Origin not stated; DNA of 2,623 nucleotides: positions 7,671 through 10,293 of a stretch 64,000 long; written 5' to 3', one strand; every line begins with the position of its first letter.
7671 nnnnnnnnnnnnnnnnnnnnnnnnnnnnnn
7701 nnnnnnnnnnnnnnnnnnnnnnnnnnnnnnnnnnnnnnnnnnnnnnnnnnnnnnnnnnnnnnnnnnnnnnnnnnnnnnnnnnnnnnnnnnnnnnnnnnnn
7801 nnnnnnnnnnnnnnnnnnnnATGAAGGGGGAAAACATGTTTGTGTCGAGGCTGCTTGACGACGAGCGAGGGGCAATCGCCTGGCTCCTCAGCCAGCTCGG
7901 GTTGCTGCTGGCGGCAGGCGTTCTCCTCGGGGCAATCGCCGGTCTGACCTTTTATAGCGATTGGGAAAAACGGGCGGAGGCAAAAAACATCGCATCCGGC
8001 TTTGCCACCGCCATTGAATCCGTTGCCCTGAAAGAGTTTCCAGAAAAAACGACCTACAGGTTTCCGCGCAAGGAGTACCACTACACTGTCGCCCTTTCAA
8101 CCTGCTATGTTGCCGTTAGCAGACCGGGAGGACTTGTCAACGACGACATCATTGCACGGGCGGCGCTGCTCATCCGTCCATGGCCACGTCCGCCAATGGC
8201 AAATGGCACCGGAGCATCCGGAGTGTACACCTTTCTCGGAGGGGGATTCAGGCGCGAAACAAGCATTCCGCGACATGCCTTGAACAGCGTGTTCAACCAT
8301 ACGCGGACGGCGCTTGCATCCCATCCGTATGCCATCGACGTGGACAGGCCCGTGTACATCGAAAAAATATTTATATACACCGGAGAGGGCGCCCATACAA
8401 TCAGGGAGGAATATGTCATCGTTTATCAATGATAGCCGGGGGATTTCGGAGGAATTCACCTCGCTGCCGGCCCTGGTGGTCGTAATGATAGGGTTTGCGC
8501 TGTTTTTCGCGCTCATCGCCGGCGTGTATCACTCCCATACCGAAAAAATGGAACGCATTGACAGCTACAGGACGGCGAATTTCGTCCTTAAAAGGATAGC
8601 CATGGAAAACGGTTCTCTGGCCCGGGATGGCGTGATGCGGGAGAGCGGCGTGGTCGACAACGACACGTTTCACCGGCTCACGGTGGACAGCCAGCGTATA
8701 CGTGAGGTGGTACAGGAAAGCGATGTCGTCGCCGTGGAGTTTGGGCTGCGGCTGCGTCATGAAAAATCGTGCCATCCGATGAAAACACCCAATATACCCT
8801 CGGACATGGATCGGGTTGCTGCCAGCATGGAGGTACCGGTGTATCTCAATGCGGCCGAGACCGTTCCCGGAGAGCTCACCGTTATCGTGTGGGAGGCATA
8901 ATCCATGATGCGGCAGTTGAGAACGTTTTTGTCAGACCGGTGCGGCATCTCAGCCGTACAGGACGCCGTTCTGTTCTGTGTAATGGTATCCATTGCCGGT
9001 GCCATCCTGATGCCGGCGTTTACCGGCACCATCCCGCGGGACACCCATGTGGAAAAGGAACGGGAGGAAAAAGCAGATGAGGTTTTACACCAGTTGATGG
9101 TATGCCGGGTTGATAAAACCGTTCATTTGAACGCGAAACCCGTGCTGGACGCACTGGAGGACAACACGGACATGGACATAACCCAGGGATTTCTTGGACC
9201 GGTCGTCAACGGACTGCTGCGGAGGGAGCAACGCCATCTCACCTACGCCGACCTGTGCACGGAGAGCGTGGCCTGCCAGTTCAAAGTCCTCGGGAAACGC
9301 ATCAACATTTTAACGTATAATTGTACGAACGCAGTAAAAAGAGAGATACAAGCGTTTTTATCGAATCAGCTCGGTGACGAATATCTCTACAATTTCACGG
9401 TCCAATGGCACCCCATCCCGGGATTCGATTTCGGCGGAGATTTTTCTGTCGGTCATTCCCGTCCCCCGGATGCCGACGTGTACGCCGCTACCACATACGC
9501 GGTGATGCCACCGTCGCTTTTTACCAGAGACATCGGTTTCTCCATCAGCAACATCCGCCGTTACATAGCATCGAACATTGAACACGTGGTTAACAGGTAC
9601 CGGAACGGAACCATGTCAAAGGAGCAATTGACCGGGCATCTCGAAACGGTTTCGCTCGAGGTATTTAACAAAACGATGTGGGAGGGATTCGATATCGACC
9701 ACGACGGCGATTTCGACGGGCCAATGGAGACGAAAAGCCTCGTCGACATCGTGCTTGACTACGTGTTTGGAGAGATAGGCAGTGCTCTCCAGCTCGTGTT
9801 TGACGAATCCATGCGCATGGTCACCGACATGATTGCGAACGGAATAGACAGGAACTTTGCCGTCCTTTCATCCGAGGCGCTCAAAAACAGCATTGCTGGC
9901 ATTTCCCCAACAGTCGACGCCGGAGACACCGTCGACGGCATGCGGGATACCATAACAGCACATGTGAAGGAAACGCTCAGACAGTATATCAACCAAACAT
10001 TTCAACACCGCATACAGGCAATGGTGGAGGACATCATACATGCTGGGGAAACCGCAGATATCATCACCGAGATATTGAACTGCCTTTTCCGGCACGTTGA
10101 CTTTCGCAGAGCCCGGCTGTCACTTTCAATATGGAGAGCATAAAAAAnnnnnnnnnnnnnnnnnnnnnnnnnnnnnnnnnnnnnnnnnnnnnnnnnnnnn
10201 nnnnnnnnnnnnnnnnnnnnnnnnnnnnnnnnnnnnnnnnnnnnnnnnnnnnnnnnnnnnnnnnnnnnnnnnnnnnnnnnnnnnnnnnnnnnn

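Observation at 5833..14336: Ten-gene operon of class III (prepilin-like) signal-peptide proteins with no known family: candidate undescribed archaeal surface-filament system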

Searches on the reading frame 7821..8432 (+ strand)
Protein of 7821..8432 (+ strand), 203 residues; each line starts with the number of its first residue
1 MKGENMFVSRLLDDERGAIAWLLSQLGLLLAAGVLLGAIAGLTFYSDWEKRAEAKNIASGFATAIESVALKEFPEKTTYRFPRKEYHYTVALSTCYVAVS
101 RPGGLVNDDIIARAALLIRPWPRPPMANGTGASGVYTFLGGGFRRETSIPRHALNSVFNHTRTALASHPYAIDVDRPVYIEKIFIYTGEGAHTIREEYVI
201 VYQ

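Call 4: search_protein_families(library=pfam, proteins=[window:7821-8432:+], max_evalue=1)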
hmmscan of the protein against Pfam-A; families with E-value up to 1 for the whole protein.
window:7821-8432:+ (203 aa): 0 families

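Call 7: search_protein_families(library=ncbifam, proteins=[window:7821-8432:+], max_evalue=0.1)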
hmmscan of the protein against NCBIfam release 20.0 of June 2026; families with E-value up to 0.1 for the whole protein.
window:7821-8432:+ (203 aa): 0 families

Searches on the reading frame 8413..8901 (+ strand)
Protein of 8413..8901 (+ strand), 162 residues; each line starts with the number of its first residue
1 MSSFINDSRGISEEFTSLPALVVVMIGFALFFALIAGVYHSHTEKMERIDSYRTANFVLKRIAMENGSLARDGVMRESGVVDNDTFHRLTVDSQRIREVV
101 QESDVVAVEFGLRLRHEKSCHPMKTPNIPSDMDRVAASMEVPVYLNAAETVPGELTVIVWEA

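Call 4: search_protein_families(library=pfam, proteins=[window:8413-8901:+], max_evalue=1)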
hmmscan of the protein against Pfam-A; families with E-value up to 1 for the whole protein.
window:8413-8901:+ (162 aa): 2 families
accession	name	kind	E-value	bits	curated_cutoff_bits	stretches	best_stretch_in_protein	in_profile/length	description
PF23956.1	DUF7285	-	0.00027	22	27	1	71-160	41-112/112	Family of unknown function (DUF7285)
PF14464.11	Prok-JAB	-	0.14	12.5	25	0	121-146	75-100/114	Prokaryotic homologs of the JAB domain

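Call 7: search_protein_families(library=ncbifam, proteins=[window:8413-8901:+], max_evalue=0.1)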
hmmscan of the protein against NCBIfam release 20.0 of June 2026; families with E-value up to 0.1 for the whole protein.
window:8413-8901:+ (162 aa): 0 families

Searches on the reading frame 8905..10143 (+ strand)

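Call 4: search_protein_families(library=pfam, proteins=[window:8905-10143:+], max_evalue=1)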
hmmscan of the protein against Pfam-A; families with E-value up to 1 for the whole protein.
window:8905-10143:+ (412 aa): 2 families
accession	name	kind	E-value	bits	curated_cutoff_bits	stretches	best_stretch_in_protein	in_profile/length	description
PF23955.1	DUF7284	-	1.8e-10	41.6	27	1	20-197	2-152/278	Family of unknown function (DUF7284)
PF08628.17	Nexin_C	-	0.024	15.5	22.3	0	347-395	3-51/110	Sorting nexin C terminal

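Call 7: search_protein_families(library=ncbifam, proteins=[window:8905-10143:+], max_evalue=0.1)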
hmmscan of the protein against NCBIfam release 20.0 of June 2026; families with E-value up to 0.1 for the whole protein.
window:8905-10143:+ (412 aa): 0 families
